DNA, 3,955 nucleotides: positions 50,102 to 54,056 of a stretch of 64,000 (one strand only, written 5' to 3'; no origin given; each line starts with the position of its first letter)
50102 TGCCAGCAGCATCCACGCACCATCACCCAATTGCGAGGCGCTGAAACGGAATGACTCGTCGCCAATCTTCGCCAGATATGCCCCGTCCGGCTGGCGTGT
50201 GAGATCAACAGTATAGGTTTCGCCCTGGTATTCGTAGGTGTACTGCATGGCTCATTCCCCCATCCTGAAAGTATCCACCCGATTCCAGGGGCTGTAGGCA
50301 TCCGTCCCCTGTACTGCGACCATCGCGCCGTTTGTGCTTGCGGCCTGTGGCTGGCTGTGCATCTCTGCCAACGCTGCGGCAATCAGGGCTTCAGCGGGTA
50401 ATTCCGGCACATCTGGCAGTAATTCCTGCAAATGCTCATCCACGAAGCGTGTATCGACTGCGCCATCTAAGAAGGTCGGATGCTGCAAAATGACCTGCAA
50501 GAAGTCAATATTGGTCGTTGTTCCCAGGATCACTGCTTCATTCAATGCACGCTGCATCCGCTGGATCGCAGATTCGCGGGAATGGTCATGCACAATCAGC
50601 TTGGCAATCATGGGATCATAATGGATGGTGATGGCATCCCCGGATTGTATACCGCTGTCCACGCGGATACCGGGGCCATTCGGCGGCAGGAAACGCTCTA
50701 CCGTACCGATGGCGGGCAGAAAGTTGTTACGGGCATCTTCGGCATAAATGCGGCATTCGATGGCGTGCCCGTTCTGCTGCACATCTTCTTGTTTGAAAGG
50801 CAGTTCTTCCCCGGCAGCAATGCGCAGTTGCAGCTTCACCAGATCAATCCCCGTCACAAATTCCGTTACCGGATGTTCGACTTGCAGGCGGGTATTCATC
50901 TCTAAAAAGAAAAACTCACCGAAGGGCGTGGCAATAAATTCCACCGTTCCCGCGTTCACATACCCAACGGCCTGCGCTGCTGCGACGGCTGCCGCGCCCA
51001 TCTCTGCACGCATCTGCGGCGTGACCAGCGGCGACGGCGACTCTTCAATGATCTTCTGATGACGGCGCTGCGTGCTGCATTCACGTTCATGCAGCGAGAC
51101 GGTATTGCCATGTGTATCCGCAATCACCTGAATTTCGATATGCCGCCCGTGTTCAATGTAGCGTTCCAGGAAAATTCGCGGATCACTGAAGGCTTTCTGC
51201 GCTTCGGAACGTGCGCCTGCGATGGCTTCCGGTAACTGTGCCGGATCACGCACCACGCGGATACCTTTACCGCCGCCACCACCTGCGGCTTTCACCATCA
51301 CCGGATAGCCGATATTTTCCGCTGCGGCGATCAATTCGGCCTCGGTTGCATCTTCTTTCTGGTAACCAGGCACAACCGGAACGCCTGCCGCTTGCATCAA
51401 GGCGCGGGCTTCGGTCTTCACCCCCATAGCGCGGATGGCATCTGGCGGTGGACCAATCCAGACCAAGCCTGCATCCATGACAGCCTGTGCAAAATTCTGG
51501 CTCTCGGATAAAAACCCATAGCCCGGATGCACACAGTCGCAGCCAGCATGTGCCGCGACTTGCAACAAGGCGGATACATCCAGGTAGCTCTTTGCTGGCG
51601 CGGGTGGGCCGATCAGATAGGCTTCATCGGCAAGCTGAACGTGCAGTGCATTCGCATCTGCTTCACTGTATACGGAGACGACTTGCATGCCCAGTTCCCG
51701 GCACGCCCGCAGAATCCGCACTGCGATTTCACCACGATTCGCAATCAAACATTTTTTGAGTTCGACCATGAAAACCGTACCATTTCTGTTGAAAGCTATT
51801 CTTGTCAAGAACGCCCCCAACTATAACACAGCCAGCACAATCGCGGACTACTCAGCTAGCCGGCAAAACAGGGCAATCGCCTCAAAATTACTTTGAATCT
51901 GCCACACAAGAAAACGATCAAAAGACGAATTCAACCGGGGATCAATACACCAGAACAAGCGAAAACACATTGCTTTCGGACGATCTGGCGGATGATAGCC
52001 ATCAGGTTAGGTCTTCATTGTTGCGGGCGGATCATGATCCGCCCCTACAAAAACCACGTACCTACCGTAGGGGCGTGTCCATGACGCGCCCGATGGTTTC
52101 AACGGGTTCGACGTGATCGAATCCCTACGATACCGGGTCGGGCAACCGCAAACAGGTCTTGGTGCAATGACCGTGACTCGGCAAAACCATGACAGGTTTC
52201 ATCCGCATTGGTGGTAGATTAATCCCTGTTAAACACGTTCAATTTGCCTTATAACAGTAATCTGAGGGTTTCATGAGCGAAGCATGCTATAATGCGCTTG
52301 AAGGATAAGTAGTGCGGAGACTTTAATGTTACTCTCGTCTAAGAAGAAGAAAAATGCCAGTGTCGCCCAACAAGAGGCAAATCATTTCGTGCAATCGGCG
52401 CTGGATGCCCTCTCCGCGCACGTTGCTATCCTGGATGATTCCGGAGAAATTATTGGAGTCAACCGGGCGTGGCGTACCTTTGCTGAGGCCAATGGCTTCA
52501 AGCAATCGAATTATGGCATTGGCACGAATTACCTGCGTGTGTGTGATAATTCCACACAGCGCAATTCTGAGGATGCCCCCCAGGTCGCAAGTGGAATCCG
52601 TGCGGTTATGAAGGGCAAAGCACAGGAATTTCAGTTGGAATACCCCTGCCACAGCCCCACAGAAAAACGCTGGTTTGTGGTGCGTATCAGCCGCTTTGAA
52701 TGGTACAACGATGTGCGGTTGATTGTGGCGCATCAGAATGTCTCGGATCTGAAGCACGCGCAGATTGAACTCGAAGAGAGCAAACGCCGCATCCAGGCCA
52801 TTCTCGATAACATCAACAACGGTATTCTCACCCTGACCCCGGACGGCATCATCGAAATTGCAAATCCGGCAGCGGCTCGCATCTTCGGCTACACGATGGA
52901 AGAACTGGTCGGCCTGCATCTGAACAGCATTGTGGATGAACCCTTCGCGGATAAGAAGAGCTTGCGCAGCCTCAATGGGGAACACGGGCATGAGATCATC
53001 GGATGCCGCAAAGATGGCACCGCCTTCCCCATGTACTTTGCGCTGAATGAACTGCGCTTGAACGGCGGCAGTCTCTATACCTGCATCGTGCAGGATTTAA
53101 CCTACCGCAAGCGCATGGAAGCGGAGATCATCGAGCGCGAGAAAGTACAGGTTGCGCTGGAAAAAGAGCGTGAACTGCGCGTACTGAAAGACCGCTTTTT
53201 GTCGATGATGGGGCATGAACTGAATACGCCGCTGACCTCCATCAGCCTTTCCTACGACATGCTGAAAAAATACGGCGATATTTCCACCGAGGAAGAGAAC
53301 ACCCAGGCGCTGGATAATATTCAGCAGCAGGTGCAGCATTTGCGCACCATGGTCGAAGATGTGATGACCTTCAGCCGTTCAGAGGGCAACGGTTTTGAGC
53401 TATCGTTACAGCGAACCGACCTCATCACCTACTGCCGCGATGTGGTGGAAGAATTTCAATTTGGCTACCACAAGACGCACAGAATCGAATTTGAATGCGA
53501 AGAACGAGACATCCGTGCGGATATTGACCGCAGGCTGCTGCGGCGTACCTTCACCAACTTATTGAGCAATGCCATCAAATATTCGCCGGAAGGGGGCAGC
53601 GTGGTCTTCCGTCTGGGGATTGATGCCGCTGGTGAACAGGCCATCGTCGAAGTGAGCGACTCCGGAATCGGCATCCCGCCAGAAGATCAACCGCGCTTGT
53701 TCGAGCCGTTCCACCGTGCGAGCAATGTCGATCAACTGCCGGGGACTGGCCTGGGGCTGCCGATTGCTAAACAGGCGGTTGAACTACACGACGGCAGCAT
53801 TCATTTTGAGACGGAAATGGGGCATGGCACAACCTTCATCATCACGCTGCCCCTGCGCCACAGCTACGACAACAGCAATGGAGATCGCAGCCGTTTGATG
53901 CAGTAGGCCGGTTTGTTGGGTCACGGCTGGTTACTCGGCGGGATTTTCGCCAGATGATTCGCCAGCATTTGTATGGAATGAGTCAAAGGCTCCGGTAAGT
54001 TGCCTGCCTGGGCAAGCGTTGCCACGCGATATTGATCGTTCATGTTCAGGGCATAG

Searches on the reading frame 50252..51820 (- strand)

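Call 8: search_protein_families(library=pfam, proteins=[window:50252-51820:-], max_evalue=0.001)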
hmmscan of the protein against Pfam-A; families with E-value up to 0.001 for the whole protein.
window:50252-51820:- (522 aa): 7 families
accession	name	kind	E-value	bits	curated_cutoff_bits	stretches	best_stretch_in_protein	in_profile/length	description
PF02786.22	CPSase_L_D2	-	5.2e-74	248.8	19.8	1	135-341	2-209/211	Carbamoyl-phosphate synthase L chain, ATP binding domain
PF00289.28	Biotin_carb_N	-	2.9e-44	150.5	25.5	1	21-129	2-110/110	Biotin carboxylase, N-terminal domain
PF02785.25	Biotin_carb_C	-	3.6e-41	140.1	32.4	1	355-461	1-107/108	Biotin carboxylase C-terminal domain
PF07478.18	Dala_Dala_lig_C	-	2e-12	47.5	24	1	141-310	1-174/204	D-ala D-ala ligase C-terminus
PF02222.28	ATP-grasp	-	3.4e-11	43.5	27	1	142-310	3-161/179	ATP-grasp domain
PF13549.11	ATP-grasp_5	-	0.00035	20.5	27.6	0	135-179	12-54/221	ATP-grasp domain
PF01071.24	GARS_A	-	0.0005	20.4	27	1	135-242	3-106/194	Phosphoribosylglycinamide synthetase, ATP-grasp (A) domain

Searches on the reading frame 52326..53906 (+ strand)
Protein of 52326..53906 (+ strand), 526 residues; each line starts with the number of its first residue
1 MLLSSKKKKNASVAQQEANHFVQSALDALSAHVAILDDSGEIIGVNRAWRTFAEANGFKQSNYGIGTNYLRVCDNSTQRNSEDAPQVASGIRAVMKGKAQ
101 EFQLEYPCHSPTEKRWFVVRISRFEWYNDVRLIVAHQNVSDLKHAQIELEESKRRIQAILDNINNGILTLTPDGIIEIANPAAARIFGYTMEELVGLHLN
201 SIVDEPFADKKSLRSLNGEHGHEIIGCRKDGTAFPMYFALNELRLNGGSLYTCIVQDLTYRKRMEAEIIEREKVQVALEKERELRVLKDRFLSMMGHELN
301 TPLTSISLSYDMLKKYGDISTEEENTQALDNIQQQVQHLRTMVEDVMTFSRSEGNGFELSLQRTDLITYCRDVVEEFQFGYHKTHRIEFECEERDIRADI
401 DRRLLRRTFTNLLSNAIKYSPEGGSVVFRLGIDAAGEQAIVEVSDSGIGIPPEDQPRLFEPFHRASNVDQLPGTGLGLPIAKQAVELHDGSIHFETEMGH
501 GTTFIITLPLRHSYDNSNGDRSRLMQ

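Call 21: search_protein_families(library=pfam, proteins=[window:52326-53906:+], max_evalue=0.01)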
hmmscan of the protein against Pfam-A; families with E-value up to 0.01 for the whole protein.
window:52326-53906:+ (526 aa): 9 families
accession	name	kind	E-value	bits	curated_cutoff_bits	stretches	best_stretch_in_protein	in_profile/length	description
PF02518.31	HATPase_c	-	2.1e-31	109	26.4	1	401-511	2-110/111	Histidine kinase-, DNA gyrase B-, and HSP90-like ATPase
PF00512.31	HisKA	-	6.6e-16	58.6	26.9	1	288-354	2-65/66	His Kinase A (phospho-acceptor) domain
PF13426.13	PAS_9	-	2.2e-15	57.2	27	1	165-259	2-102/103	PAS domain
PF00989.32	PAS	-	2.1e-13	50.7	22.6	1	155-257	2-112/113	PAS fold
PF08448.16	PAS_4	-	1.1e-11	45.3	23.1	2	160-206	1-47/110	PAS fold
PF13188.13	PAS_8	-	6.4e-11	42.2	21.8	1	154-211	1-59/65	PAS domain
PF13581.12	HATPase_c_2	-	0.0014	19.1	27.4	1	412-488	39-112/127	Histidine kinase-like ATPase domain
PF09623.16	Cas_NE0113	-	0.0014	18.9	23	1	282-347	34-99/208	CRISPR-associated protein NE0113 (Cas_NE0113)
PF24820.1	Diguanyl_cycl_sensor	-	0.0077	16.6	28.1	0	161-208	3-50/109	Diguanylate cyclase-like sensor domain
